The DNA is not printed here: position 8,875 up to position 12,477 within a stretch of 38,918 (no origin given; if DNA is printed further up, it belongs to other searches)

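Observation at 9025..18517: HdrA flavin domain apparently split between a NuoE fusion and a NuoG-like 2Fe-2S::HdrA fusion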

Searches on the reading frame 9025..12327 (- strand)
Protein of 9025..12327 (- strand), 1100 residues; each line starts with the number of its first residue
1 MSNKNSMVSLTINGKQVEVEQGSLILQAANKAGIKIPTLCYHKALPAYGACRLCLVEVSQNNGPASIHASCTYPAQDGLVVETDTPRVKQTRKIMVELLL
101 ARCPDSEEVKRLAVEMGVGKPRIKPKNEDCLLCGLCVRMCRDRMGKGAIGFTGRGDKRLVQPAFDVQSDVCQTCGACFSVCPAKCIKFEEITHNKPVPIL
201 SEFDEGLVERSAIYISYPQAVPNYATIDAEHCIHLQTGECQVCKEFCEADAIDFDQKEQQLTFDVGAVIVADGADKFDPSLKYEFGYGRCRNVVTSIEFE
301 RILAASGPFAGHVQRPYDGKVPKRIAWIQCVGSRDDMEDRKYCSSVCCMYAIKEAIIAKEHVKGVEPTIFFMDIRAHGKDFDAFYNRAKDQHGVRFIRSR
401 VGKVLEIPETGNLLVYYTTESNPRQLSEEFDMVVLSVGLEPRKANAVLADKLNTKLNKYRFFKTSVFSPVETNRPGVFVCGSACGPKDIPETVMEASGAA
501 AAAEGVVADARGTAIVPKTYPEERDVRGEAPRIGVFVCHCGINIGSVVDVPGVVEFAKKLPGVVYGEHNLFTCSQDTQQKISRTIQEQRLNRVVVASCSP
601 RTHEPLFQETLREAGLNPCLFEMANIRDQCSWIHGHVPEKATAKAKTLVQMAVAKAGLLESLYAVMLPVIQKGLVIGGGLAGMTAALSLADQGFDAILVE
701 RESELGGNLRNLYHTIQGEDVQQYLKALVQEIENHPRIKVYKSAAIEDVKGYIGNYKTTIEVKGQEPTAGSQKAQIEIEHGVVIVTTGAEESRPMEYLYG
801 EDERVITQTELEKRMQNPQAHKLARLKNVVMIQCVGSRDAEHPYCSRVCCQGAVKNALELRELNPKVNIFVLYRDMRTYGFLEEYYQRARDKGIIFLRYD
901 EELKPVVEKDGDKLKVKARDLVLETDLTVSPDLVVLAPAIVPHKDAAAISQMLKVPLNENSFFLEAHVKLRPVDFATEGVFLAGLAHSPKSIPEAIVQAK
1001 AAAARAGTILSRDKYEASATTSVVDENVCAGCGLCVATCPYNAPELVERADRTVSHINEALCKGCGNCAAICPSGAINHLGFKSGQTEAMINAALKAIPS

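Call 4: search_protein_families(library=pfam, proteins=[window:9025-12327:-], max_evalue=0.01)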
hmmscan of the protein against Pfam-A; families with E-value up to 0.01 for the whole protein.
window:9025-12327:- (1100 aa): 21 families
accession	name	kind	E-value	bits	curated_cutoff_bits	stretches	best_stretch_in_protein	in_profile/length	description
PF13510.11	Fer2_4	-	1.5e-20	73.5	22.8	1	6-85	2-81/82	2Fe-2S iron-sulfur cluster binding domain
PF07992.20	Pyr_redox_2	-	2.9e-19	70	26.1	2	356-498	162-289/291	Pyridine nucleotide-disulphide oxidoreductase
PF14697.11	Fer4_21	-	2.7e-16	59.9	35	2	1023-1077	2-57/59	4Fe-4S dicluster domain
PF00037.32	Fer4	-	6.1e-16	57.9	21.1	2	1057-1077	3-23/24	4Fe-4S binding domain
PF12838.12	Fer4_7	-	9.9e-15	55.2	27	2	1029-1076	2-52/52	4Fe-4S dicluster domain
PF12837.12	Fer4_6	-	8.6e-09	35.4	25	2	1055-1077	2-24/24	4Fe-4S binding domain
PF13237.11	Fer4_10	-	5.1e-08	33.2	25.5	2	1023-1073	3-53/53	4Fe-4S dicluster domain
PF00890.30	FAD_binding_2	-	6.5e-08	32.6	20.4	1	674-709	3-38/414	FAD binding domain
PF12831.13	FAD_oxidored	-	1.1e-07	32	27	1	674-731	3-63/416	FAD dependent oxidoreductase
PF13450.12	NAD_binding_8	-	1.5e-07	32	21.9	1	675-711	1-37/68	NAD(P)-binding Rossmann-like domain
PF13187.11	Fer4_9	-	7.4e-07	29.5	27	1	1029-1077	2-52/52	4Fe-4S dicluster domain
PF13484.11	Fer4_16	-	7.5e-07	30.3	30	0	1062-1082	2-21/66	4Fe-4S double cluster binding domain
PF25160.1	LdpA_Fe-S-bd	-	5.9e-06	26.4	27.6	1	1056-1079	22-45/49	LdpA Fe-S cluster-binding domain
PF01266.30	DAO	-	1.9e-05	24.8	27.9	1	674-707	3-37/353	FAD dependent oxidoreductase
PF01593.30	Amino_oxidase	-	9.7e-05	22.3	19.8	1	680-710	1-31/443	Flavin containing amine oxidoreductase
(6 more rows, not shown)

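Call 24: search_solved_structures(query=window:9025-12327:-, max_evalue=0.00001, show_alignments=1)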
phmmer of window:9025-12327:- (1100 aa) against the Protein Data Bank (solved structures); distinct sequences matched with E-value up to 0.00001: 82 (the best 60 are shown).
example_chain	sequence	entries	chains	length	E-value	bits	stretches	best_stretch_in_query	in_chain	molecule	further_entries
5odc_A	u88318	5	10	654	8.4e-181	606.4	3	529-763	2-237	Heterodisulfide reductase, subunit A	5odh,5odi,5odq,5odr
8rvu_a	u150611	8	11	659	1.6e-168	565.7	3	196-446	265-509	H(2):CoB-CoM heterodisulfide,ferredoxin reductase subunit A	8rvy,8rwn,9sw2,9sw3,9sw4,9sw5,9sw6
8rvv_A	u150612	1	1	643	5.6e-167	560.6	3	168-441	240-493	H(2):CoB-CoM heterodisulfide,ferredoxin reductase subunit A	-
9sfi_A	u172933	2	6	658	1.6e-147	496.2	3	167-443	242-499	CoB--CoM heterodisulfide reductase iron-sulfur subunit A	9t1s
7bkb_A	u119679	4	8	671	2.4e-142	479.1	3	530-765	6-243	CoB--CoM heterodisulfide reductase iron-sulfur subunit A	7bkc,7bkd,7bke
6tjr_A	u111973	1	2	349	1.6e-38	135.4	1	249-503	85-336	Fumarate reductase/succinate dehydrogenase flavoprotein domain protein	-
9mqx_A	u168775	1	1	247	1.6e-32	115.4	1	8-187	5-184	NADH:ubiquinone oxidoreductase chain G-like protein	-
9bov_A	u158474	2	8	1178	4.4e-31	110.7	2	7-102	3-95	Molybdopterin oxidoreductase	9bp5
8oh5_C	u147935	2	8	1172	4.3e-28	100.8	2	6-100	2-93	Formate dehydrogenase-O, major subunit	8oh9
8a6t_A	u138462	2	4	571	1.6e-26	95.6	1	6-186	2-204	Electron bifurcating hydrogenase subunit HydA1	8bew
7q4v_A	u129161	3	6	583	1.3e-24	89.3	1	8-188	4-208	Iron hydrogenase HydA1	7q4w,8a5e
7zm7_A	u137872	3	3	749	3.3e-24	87.9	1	6-104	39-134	NADH-ubiquinone oxidoreductase-like protein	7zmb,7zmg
6gcs_A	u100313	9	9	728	5.2e-24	87.3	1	6-104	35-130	75-KDA PROTEIN (NUAM) | Subunit NUAM of NADH:Ubiquinone Oxidoreductase (Complex I) | NADH-ubiquinone oxidoreductase 78 kDa subunit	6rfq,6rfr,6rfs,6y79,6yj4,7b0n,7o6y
7t2r_A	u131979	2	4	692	1.9e-23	85.4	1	8-193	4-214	NiFe hydrogenase subunit A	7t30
9iho_G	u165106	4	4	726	2.5e-23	85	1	7-104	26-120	NUAM (75 kDa) subunit of mitochondrial NADH:ubiquinone oxidoreductase (Complex I)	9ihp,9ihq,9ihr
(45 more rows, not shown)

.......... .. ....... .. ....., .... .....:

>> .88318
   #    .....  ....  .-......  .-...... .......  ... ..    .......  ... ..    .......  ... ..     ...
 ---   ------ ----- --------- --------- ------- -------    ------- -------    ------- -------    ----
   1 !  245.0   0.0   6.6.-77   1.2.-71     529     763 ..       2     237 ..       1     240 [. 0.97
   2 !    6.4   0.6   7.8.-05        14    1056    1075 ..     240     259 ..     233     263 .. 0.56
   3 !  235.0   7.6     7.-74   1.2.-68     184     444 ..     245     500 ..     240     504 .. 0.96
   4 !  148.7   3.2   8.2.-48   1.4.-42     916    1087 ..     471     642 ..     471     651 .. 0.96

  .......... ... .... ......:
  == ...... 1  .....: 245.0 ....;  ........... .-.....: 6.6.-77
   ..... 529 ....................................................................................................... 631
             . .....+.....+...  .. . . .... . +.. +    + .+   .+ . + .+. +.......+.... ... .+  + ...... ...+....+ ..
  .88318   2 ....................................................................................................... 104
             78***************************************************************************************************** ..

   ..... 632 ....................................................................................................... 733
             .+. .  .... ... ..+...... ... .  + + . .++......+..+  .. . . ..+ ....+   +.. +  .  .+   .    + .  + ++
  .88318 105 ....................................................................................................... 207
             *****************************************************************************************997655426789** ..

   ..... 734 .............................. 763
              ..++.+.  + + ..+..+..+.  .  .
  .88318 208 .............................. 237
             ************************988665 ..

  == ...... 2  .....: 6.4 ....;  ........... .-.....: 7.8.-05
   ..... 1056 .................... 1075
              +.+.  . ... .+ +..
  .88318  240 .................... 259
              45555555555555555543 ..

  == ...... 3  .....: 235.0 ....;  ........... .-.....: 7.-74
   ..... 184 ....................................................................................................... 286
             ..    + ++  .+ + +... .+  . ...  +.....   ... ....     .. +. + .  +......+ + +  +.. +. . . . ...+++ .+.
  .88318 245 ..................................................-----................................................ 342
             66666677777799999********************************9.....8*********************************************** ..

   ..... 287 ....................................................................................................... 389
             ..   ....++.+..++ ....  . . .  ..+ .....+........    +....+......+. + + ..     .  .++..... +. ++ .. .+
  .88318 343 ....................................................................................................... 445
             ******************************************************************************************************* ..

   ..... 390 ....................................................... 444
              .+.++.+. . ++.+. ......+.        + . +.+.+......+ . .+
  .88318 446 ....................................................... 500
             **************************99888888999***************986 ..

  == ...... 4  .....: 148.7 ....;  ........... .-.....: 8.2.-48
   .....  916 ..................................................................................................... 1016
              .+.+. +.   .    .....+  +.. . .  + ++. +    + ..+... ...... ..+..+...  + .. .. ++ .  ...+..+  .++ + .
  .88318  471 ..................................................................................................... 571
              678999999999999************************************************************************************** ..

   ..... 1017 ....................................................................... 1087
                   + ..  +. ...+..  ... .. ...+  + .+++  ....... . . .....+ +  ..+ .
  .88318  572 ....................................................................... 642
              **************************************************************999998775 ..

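Call 32: find_related_loci(query=A2, collection=metagenome_contigs, flank=10000)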
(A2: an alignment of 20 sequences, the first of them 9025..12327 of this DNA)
Query A2 (1100 aa) in metagenome_contigs; peptide patterns used: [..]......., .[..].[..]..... (x = any residue, [..] = any of these).
600 stretches matched a pattern (row limit reached: there are more); 597 encode a relative of the query (tblastn E <= 1e-3); the best 80 are kept; 79 distinct loci.
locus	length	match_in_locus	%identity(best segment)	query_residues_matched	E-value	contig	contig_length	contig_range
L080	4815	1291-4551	60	4-1095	0e+0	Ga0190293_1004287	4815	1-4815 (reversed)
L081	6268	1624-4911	56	7-1096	0e+0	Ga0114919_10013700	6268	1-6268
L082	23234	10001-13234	55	6-1095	0e+0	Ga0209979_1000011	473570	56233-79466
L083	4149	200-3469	54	2-1095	0e+0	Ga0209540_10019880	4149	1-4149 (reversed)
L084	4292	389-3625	51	4-1095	0e+0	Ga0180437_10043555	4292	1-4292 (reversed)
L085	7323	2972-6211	50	7-1095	0e+0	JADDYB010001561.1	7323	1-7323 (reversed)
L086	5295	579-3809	50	7-1097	0e+0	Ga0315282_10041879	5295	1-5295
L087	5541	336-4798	51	6-1098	0e+0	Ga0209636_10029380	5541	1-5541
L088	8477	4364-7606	50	4-1091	0e+0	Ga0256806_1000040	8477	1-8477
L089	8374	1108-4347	49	8-1098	0e+0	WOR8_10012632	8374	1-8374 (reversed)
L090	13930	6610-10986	58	150-1093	0e+0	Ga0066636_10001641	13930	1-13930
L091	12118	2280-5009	54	166-1095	0e+0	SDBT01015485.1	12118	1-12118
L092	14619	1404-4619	48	8-1095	0e+0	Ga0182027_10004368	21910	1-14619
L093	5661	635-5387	55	146-1095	0e+0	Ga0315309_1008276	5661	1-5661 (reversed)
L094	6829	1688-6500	53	159-1098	0e+0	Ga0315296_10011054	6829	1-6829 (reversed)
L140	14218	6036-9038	49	157-1100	0e+0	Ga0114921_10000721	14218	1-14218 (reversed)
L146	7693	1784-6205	54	183-1100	0e+0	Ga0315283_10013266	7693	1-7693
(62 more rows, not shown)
